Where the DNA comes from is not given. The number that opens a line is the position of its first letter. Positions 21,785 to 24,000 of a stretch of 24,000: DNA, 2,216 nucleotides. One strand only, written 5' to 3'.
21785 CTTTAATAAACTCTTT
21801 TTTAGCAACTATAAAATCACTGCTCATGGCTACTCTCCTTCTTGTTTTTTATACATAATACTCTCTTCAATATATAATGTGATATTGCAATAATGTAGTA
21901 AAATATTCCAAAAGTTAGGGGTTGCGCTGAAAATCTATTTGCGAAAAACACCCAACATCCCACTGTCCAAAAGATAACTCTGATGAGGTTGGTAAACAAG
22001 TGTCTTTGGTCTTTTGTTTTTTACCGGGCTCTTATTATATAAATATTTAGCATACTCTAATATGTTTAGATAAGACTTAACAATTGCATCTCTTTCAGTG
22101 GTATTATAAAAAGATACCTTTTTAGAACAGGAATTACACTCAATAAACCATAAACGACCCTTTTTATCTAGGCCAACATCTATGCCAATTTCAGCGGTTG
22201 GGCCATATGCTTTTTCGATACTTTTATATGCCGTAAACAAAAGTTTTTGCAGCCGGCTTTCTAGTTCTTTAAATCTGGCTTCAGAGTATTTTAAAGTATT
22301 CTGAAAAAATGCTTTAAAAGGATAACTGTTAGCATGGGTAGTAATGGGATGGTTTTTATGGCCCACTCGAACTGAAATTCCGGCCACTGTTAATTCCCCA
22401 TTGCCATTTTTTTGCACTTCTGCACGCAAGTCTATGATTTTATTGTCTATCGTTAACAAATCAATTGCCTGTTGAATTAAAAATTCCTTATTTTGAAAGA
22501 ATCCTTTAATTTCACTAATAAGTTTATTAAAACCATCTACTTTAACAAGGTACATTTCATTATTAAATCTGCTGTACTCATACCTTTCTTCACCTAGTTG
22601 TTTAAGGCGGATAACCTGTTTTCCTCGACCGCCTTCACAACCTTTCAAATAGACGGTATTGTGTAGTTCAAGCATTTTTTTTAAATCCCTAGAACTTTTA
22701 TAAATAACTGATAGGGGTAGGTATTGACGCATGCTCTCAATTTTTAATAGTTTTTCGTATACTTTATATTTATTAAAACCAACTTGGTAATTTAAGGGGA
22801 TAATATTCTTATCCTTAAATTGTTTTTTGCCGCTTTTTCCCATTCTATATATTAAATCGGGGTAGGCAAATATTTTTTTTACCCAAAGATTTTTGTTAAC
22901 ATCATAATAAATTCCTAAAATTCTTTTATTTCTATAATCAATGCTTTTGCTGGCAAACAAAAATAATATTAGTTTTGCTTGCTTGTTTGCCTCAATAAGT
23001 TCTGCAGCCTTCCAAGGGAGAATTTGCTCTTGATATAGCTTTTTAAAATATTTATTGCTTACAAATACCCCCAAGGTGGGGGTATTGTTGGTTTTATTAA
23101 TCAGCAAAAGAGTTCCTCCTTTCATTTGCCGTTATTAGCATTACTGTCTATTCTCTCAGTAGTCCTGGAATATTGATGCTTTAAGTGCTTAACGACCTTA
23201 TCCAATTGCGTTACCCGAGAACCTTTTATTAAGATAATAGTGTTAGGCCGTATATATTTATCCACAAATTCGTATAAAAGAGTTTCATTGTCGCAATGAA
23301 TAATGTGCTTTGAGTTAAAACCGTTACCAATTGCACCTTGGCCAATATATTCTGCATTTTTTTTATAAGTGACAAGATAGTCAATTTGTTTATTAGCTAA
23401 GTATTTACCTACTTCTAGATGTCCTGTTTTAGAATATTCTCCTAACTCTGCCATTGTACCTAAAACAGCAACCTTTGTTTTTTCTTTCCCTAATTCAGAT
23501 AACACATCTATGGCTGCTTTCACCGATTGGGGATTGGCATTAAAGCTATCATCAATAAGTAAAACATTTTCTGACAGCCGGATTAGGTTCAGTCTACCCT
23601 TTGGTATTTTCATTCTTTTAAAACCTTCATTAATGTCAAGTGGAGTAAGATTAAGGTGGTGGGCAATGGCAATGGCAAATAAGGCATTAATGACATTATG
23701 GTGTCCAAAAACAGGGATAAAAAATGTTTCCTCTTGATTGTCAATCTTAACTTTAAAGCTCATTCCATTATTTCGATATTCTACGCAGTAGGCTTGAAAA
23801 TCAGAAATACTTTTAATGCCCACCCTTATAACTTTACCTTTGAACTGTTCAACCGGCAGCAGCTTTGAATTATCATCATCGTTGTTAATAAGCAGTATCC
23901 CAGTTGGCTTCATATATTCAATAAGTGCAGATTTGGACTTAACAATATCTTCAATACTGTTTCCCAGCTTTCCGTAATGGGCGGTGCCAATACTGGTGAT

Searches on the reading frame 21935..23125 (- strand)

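Call 4: search_protein_families(library=pfam, proteins=[window:21935-23125:-], max_evalue=0.01)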
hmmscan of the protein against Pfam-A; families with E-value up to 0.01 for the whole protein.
window:21935-23125:- (396 aa): 1 family
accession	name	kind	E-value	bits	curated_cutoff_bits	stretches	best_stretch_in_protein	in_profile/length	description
PF14398.11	ATPgrasp_YheCD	-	4.4e-71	239.6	26.8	1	110-362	4-255/255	YheC/D like ATP-grasp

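Call 5: search_protein_families(library=ncbifam, proteins=[window:21935-23125:-], max_evalue=0.01)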
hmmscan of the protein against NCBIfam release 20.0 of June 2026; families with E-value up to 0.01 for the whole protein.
window:21935-23125:- (396 aa): 0 families

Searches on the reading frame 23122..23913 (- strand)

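Call 4: search_protein_families(library=pfam, proteins=[window:23122-23913:-], max_evalue=0.01)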
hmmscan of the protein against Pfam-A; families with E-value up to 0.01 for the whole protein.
window:23122-23913:- (263 aa): 2 families
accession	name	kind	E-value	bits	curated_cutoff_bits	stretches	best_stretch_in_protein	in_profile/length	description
PF02875.26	Mur_ligase_C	-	3e-19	70.5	28.4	1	106-233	1-127/127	Mur ligase, glutamate ligase domain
PF08245.18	Mur_ligase_M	-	1.5e-09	38.5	24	1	2-84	114-200/200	Mur ligase middle domain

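Call 5: search_protein_families(library=ncbifam, proteins=[window:23122-23913:-], max_evalue=0.01)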
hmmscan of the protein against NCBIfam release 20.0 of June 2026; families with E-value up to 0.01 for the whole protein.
window:23122-23913:- (263 aa): 24 families
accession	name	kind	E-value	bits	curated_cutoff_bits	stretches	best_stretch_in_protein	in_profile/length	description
NF008896.0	PRK11929.1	equivalog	1.4e-52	178.7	1023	1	2-247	714-960/965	bifunctional UDP-N-acetylmuramoyl-L-alanyl-D-glutamate--2,6-diaminopimelate ligase MurE/UDP-N-acetylmuramoyl-tripeptide--D-alanyl-D-alanine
TIGR01143.1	murF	subfamily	4.9e-52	177.3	288.6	1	2-244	184-418/418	UDP-N-acetylmuramoyl-tripeptide--D-alanyl-D-alanine ligase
NF008041.0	PRK10773.1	equivalog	3.2e-36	125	551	1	4-247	212-450/453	UDP-N-acetylmuramoyl-tripeptide--D-alanyl-D-alanine ligase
NF008897.0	PRK11930.1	equivalog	1.7e-23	82.6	804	1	25-259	238-468/822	bifunctional UDP-N-acetylmuramoyl-tripeptide:D-alanyl-D-alanine ligase/alanine racemase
NF010693.0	PRK14093.1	equivalog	2.1e-21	76.1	544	1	2-257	218-477/479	UDP-N-acetylmuramoylalanyl-D-glutamyl-2,6-diaminopimelate--D-alanyl-D-alanine ligase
NF001126.0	PRK00139.1-4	equivalog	1e-18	67.2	373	1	4-152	230-375/486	UDP-N-acetylmuramoyl-L-alanyl-D-glutamate--2,6-diaminopimelate ligase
TIGR01082.1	murC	equivalog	2e-15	56.8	335.1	1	3-150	203-349/449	UDP-N-acetylmuramate--L-alanine ligase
NF053645.1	pMurC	equivalog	3.2e-12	45.9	560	1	37-196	286-437/492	pseudomurein biosynthesis peptide ligase pMurC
TIGR01085.1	murE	subfamily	7.2e-11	41.6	257.3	1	34-146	248-360/472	UDP-N-acetylmuramyl-tripeptide synthetase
NF001124.0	PRK00139.1-2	equivalog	1.9e-10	40.1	476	1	6-152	238-384/500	UDP-N-acetylmuramoyl-L-alanyl-D-glutamate--2,6-diaminopimelate ligase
NF053648.1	pMurE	equivalog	5.5e-08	32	600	1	5-148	226-358/464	pseudomurein biosynthesis peptide ligase pMurE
TIGR01087.1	murD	equivalog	1.1e-07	31.3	211.95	1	7-139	211-339/441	UDP-N-acetylmuramoyl-L-alanine--D-glutamate ligase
TIGR01081.1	mpl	equivalog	5.8e-07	28.9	388.7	1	50-152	255-357/448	UDP-N-acetylmuramate:L-alanyl-gamma-D-glutamyl-meso-diaminopimelate ligase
TIGR02068.2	cya_phycin_syn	equivalog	5.9e-07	27.9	850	1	71-181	682-789/862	cyanophycin synthetase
NF033197.0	F430_CfbE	equivalog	1.1e-06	27.9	250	1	65-155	263-353/430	coenzyme F430 synthase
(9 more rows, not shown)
